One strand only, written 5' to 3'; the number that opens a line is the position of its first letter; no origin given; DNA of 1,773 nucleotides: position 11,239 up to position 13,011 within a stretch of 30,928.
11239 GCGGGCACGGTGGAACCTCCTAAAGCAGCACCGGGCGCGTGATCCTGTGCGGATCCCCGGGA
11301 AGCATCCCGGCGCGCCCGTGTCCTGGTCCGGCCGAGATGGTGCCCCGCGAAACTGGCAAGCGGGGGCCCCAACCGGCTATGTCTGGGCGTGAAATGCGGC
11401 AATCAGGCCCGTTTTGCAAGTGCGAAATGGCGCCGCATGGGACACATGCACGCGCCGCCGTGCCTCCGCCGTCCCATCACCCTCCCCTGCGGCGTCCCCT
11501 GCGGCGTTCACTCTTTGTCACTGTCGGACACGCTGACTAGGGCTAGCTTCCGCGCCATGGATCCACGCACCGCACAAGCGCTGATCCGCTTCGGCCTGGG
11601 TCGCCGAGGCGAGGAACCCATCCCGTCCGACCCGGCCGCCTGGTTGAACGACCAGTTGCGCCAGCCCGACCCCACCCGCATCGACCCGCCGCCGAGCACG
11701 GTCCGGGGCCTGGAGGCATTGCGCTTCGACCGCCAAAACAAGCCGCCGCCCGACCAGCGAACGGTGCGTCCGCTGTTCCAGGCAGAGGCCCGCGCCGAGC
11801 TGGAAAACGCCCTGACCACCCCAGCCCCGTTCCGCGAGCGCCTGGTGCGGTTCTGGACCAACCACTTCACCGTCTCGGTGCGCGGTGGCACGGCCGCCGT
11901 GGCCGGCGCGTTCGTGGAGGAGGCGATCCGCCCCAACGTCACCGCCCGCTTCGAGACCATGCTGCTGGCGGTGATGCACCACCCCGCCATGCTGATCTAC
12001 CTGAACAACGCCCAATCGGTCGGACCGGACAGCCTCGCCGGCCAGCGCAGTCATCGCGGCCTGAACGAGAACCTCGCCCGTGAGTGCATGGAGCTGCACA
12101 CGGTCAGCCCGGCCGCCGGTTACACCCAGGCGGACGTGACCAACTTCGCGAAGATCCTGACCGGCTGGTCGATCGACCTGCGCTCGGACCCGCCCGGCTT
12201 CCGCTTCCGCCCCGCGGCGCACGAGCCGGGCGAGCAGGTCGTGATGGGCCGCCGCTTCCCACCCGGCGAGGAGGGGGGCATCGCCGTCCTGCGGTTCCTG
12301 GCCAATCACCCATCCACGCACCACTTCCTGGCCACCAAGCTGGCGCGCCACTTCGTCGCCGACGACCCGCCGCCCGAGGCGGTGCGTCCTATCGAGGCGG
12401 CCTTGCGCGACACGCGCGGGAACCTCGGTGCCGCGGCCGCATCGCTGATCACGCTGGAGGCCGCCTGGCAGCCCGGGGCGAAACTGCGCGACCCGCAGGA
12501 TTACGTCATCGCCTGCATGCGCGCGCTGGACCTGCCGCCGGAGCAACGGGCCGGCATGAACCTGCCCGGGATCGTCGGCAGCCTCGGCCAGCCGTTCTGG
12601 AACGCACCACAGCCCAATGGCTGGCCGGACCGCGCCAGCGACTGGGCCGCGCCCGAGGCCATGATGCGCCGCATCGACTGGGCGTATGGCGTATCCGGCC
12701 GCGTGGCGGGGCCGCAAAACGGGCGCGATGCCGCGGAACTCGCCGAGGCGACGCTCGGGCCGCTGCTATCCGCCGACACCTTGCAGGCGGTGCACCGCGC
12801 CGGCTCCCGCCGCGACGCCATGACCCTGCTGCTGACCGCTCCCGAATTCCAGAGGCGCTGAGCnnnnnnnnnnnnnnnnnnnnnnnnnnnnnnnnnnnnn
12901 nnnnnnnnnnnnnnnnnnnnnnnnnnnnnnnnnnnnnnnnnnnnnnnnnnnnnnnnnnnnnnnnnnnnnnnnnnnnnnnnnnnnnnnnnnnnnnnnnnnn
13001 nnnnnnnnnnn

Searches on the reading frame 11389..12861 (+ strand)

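Call 13: search_protein_families(library=pfam, proteins=[window:11389-12861:+], max_evalue=0.001)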
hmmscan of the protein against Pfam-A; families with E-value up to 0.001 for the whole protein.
window:11389-12861:+ (490 aa): 1 family
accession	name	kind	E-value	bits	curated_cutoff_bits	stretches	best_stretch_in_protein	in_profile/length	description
PF08811.16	DUF1800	-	2e-112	376.9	26.1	1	64-489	2-419/419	Protein of unknown function (DUF1800)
